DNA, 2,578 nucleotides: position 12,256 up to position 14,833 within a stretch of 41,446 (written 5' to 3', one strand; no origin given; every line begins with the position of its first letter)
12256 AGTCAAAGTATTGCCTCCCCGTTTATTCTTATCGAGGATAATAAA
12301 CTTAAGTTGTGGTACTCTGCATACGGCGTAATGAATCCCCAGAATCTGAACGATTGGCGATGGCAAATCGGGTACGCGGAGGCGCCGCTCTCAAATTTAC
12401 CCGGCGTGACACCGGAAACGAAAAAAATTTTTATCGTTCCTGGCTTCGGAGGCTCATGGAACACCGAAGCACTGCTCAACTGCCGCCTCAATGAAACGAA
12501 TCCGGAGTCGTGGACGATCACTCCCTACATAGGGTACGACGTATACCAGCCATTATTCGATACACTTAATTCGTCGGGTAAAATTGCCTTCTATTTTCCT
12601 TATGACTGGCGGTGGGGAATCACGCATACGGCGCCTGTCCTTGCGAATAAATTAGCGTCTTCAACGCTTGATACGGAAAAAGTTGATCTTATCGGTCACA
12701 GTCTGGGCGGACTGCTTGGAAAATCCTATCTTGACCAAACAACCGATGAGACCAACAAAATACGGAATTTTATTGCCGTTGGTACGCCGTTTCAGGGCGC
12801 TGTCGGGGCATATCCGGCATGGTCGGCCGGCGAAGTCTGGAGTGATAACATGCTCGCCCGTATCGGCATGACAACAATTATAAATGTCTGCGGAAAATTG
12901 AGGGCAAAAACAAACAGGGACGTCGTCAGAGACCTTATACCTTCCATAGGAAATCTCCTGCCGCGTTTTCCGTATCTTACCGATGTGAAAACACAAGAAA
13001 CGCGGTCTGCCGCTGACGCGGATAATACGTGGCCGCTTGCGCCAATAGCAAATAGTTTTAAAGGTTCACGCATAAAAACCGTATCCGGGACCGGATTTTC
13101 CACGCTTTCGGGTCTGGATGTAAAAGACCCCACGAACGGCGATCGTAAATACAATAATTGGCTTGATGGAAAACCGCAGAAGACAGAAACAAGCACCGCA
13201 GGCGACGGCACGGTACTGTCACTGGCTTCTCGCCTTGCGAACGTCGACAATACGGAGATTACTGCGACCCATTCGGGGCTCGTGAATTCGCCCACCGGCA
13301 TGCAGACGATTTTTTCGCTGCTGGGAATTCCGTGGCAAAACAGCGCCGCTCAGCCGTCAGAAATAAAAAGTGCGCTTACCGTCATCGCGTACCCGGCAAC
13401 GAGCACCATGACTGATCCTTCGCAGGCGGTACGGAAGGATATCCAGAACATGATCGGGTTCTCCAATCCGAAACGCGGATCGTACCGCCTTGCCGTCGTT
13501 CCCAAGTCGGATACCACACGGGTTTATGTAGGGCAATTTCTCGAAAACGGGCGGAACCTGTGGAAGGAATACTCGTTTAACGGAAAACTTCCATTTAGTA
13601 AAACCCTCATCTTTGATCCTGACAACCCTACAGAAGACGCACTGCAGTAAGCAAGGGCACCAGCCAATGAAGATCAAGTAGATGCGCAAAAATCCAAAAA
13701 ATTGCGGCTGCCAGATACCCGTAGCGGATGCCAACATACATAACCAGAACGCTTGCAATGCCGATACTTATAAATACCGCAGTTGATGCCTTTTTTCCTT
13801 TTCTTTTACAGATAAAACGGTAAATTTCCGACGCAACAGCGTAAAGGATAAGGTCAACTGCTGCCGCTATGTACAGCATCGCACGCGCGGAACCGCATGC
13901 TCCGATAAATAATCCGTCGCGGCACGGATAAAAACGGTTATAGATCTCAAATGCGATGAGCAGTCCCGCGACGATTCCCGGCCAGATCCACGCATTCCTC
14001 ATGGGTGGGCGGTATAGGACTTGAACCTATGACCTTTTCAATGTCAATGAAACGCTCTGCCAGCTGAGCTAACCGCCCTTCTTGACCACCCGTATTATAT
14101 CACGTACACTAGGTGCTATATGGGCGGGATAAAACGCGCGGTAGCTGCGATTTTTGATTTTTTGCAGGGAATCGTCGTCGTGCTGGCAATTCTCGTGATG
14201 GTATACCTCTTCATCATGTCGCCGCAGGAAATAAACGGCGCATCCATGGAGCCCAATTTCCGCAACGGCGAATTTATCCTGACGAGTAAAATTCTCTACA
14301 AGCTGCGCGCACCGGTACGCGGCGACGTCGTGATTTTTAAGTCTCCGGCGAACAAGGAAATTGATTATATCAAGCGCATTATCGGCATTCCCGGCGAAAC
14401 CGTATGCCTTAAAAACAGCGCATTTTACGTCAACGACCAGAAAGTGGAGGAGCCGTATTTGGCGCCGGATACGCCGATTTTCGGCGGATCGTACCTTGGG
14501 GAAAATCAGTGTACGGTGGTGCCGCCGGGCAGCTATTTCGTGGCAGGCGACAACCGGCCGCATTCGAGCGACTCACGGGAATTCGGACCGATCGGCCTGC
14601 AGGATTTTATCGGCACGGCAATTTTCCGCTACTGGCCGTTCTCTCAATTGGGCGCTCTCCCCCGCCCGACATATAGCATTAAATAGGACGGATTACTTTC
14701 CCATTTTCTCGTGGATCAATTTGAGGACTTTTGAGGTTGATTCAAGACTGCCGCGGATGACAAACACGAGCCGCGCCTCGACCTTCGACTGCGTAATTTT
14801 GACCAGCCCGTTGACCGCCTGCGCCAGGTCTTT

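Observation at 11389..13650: Secreted fusion of a five-bladed beta-propeller to an LCAT/PDAT-type lipase-acyltransferase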

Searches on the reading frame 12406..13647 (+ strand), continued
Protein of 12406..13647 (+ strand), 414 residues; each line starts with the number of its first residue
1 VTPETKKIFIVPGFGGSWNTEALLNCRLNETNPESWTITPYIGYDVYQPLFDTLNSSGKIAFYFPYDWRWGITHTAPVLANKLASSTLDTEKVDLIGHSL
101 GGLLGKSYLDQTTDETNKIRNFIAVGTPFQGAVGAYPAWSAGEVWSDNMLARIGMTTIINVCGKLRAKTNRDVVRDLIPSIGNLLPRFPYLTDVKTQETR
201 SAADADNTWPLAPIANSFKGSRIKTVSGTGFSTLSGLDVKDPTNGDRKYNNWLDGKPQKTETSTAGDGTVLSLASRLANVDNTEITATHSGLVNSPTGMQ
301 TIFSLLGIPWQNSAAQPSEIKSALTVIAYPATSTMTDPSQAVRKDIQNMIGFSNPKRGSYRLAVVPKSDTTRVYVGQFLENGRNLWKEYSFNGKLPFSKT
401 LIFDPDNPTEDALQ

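Call 72: find_encoding_contigs(protein=P0240, flank=6000, max_places=1)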
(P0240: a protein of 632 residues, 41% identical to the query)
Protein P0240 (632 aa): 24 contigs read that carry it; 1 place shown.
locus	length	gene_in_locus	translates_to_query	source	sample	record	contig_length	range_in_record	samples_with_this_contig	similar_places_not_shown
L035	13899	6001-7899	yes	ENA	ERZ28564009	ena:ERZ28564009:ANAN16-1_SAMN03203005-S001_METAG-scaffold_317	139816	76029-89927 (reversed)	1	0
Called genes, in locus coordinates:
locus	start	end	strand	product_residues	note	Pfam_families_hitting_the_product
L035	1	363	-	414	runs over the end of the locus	PF08421:Methyltransf_13, PF13489:Methyltransf_23, PF13847:Methyltransf_31, PF08241:Methyltransf_11, PF08242:Methyltransf_12, PF13649:Methyltransf_25, PF08484:Methyltransf_14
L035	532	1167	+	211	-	PF01370:Epimerase (weak), PF02719:Polysacc_synt_2, PF04321:RmlD_sub_bind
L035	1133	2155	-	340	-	PF05368:NmrA (weak), PF00106:adh_short (weak), PF01073:3Beta_HSD, PF01370:Epimerase, PF02719:Polysacc_synt_2, PF07993:NAD_binding_4, PF13460:NAD_binding_10, PF16363:GDP_Man_Dehyd, +1 more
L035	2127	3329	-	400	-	PF01943:Polysacc_synt, PF13440:Polysacc_synt_3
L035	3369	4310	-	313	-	PF00535:Glycos_transf_2, PF10111:Glyco_tranf_2_2 (weak), PF13641:Glyco_tranf_2_3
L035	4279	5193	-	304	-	PF08323:Glyco_transf_5 (faint), PF13477:Glyco_trans_4_2 (faint), PF13439:Glyco_transf_4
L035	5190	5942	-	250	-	PF13489:Methyltransf_23, PF13847:Methyltransf_31, PF08241:Methyltransf_11, PF08242:Methyltransf_12 (weak), PF13649:Methyltransf_25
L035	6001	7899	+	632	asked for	PF06439:3keto-disac_hyd (weak), PF02450:LCAT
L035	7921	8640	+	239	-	PF01797:Y1_Tnp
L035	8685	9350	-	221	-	-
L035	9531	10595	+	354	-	PF00478:IMPDH, PF03060:NMO (weak), PF01070:FMN_dh (weak)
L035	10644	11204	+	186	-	PF10502:Peptidase_S26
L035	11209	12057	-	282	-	PF02195:ParB_N, PF17762:HTH_ParB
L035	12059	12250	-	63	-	PF01016:Ribosomal_L27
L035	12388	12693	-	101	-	PF00829:Ribosomal_L21p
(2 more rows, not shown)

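Call 73: find_encoding_contigs(protein=P0256, flank=6000, max_places=1)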
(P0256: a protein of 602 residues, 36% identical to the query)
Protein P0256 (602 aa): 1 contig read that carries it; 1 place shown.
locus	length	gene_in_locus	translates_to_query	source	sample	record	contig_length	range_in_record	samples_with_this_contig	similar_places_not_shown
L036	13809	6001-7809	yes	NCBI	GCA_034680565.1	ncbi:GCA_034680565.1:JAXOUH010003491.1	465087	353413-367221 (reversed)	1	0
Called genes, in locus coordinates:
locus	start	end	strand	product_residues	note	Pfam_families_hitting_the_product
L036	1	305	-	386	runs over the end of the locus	PF04932:Wzy_C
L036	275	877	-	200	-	-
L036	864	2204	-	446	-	PF13231:PMT_2 (weak)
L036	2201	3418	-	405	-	PF01943:Polysacc_synt, PF13440:Polysacc_synt_3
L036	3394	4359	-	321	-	PF00535:Glycos_transf_2, PF10111:Glyco_tranf_2_2 (faint), PF13641:Glyco_tranf_2_3, PF13506:Glyco_transf_21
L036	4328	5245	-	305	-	PF13439:Glyco_transf_4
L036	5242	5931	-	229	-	PF02353:CMAS (faint), PF01209:Ubie_methyltran (weak), PF13489:Methyltransf_23, PF13847:Methyltransf_31, PF08241:Methyltransf_11, PF08242:Methyltransf_12, PF13649:Methyltransf_25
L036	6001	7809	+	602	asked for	PF00561:Abhydrolase_1 (weak), PF02089:Palm_thioest (weak), PF07819:PGAP1 (faint)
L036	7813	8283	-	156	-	PF00702:Hydrolase, PF13419:HAD_2 (weak)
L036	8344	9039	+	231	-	-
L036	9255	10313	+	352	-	PF00478:IMPDH, PF03060:NMO (faint)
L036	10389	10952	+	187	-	PF10502:Peptidase_S26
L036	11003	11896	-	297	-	PF02195:ParB_N, PF17762:HTH_ParB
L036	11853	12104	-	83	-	PF01016:Ribosomal_L27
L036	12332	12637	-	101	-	PF00829:Ribosomal_L21p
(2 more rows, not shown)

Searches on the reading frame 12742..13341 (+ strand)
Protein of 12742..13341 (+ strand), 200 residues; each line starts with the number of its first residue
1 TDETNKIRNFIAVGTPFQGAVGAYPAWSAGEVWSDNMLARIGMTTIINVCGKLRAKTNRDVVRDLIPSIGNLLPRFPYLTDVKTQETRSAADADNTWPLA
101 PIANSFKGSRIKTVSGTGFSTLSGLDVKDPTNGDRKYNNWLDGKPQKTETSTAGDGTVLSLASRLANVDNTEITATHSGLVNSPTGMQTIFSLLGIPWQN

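Call 63: search_solved_structures(query=A5, max_evalue=10, show_alignments=3)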
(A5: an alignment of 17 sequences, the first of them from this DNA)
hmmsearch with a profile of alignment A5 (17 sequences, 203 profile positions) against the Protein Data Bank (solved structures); distinct sequences matched with E-value up to 10: 3.
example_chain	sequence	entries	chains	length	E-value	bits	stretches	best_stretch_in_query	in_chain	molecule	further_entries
6wpx_A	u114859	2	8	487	0.4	13.1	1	5-33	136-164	BlEst2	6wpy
7p4t_A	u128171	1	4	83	0.77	12.2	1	27-72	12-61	Saposin-A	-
5nxb_C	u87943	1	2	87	0.87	12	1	27-72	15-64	Prosaposin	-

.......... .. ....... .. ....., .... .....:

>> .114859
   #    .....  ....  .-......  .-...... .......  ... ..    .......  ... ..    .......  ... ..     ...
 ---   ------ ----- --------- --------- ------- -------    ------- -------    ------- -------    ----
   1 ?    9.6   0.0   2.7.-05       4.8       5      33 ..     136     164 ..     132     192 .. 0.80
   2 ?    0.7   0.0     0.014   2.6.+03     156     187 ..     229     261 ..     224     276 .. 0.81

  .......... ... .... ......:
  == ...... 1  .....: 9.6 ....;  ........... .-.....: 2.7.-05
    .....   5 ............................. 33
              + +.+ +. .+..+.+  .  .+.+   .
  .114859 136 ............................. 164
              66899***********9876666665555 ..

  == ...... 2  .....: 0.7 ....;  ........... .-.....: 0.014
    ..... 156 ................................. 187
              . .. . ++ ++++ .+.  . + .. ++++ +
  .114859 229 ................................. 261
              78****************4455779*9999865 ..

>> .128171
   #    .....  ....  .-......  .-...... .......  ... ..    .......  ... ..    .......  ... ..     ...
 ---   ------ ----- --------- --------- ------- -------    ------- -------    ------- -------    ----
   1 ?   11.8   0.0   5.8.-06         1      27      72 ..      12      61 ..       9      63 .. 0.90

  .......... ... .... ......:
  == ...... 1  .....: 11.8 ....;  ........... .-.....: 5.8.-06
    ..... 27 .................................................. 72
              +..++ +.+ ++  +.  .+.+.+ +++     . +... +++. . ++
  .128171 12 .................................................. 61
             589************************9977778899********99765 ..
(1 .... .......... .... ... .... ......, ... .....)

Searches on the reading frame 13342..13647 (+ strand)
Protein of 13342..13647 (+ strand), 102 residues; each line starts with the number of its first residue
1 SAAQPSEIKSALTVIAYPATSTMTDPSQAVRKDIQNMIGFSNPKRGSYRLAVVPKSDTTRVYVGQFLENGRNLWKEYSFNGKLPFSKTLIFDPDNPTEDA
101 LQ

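Call 48: search_solved_structures(query=A4, max_evalue=10, show_alignments=1)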
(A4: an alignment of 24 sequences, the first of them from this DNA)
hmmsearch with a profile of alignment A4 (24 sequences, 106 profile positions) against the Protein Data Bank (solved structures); distinct sequences matched with E-value up to 10: 24.
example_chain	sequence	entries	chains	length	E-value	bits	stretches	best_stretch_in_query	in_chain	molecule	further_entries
8q7r_U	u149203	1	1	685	2.2e-10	43.3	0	57-84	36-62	Ubiquitin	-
8pql_U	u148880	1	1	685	4.5e-10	42.3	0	57-84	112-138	Ubiquitin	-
8pql_E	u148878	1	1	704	5.6e-10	42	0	57-84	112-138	Polyubiquitin-C,Nucleotide exchange factor SIL1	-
5b83_A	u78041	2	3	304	0.00015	24.6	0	57-85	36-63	tetra ubiquitin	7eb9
7yui_A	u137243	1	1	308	0.00016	24.5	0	57-85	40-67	Polyubiquitin-C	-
5h07_A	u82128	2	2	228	0.0039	20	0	57-85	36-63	Polyubiquitin-C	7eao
6njd_B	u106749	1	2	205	0.085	15.7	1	10-70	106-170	RavD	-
6nii_B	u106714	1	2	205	0.086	15.7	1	10-70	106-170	Uncharacterized protein RavD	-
6njd_A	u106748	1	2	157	0.14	15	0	57-85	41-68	Di-ubiquitin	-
2y5b_B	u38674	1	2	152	0.14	15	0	57-85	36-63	UBIQUITIN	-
6kbe_G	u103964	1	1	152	0.14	15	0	57-85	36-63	Polyubiquitin-C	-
2w9n_A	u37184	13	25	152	0.15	14.9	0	57-85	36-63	UBIQUITIN | Polyubiquitin-C | Polyubiquitin-B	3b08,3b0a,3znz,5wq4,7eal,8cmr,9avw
2zvn_A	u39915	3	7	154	0.15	14.9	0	57-85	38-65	UBC protein | Ubiquitin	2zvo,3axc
5vix_A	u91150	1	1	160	0.15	14.9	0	57-85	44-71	Polyubiquitin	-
5oe7_B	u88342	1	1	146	0.16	14.9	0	57-85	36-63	Polyubiquitin-C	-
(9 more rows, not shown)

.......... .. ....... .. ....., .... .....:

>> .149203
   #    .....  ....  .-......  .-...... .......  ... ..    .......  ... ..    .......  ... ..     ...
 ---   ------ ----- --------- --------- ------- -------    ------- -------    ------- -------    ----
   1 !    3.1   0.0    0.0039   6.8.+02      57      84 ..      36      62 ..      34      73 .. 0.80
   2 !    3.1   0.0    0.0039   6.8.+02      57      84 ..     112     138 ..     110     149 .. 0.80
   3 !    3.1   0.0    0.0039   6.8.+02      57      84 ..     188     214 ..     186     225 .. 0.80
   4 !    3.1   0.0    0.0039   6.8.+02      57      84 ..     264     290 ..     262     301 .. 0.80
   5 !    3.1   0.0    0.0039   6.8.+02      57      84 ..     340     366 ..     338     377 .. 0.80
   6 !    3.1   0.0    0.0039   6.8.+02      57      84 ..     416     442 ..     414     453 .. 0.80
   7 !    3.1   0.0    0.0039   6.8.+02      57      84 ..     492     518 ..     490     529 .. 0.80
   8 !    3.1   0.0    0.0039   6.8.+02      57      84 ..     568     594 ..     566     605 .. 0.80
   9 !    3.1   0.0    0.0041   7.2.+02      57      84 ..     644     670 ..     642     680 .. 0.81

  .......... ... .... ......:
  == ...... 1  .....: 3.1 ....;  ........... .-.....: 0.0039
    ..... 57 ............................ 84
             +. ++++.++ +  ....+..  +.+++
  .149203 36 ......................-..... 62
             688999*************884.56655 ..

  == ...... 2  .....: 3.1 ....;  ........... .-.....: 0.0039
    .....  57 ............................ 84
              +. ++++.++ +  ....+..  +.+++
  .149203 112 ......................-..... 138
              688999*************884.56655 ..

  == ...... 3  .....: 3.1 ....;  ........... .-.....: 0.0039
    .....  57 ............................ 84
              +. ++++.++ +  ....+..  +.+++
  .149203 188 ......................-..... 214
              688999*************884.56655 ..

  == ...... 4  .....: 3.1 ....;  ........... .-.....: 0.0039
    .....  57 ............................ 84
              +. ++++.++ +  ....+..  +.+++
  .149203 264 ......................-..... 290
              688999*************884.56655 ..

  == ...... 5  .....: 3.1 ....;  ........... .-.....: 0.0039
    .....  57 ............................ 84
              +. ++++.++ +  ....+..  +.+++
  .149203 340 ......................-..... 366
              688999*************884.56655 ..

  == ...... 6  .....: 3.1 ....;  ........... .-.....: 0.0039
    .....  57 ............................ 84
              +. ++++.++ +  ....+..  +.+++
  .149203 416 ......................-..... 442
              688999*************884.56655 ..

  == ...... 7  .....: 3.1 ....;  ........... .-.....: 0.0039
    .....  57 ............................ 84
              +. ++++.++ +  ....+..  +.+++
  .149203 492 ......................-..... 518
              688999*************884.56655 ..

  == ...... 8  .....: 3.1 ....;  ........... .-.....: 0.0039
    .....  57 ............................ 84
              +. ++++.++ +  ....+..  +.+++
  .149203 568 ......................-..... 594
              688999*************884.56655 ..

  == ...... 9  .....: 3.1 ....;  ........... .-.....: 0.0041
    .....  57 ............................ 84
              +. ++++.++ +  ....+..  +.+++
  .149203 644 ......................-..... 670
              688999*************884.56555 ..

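Call 49: search_protein_families(library=pfam, alignment_id=A4, max_evalue=1)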
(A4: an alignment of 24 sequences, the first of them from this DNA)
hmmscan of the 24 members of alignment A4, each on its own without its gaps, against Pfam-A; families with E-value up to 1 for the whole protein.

A. member 1, seq(102 aa): 1 family
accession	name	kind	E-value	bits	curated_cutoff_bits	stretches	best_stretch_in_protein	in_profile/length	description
PF17583.7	DUF5484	-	0.02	15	27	1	44-64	9-29/43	Family of unknown function (DUF5484)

B. families by the number of members that match (of 24 scanned): 15 families
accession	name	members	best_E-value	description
PF16743.10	PliI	1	0.011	Periplasmic lysozyme inhibitor of I-type lysozyme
PF17583.7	DUF5484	1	0.02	Family of unknown function (DUF5484)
PF11138.13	DUF2911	1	0.023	Protein of unknown function (DUF2911)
PF18874.5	QPE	1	0.033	QPE domain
PF04151.21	PPC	1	0.034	Bacterial pre-peptidase C-terminal domain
PF21955.1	CarG-like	1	0.042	Carbapenem resistance protein CarG-like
PF23281.1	DAAF9_N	1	0.052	Dynein axonemal assembly factor 9 N-terminal domain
PF23623.1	GBD_IRG7_N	1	0.063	IRG7 N-terminal galactose binding domain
PF23560.1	GBD_Hemicentin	1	0.071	Hemicentin galactose-binding domain-like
PF07495.19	Y_Y_Y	1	0.1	Y_Y_Y domain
PF07691.17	PA14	1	0.11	PA14 domain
PF13715.12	CarbopepD_reg_2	1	0.12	CarboxypepD_reg-like domain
PF23518.1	WW_2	1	0.15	WW domain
PF03438.19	Pneumo_NS1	1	0.19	Pneumovirus NS1 protein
PF13620.12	CarboxypepD_reg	1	0.22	Carboxypeptidase regulatory-like domain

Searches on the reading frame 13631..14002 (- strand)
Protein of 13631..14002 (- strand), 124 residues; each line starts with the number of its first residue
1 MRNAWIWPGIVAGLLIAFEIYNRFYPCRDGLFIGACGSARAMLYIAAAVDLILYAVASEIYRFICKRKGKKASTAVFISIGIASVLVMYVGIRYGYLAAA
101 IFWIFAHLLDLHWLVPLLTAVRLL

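Call 34: search_protein_families(library=pfam, proteins=[window:13631-14002:-], max_evalue=0.001)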
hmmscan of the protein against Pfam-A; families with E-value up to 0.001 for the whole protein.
window:13631-14002:- (124 aa): 0 families

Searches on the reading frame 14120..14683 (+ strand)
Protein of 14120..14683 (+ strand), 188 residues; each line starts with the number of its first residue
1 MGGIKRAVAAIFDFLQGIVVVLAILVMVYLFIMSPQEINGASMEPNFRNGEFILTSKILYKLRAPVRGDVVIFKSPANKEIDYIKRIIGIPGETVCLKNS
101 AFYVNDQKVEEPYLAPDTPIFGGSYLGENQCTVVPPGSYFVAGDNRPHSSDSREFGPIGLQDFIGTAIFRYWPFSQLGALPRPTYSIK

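Call 34: search_protein_families(library=pfam, proteins=[window:14120-14683:+], max_evalue=0.001)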
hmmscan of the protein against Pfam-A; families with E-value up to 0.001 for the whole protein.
window:14120-14683:+ (188 aa): 1 family
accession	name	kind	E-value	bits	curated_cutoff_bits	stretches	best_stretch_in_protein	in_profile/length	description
PF10502.14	Peptidase_S26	-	3.5e-49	167.4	22.9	1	13-172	3-168/168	Signal peptidase, peptidase S26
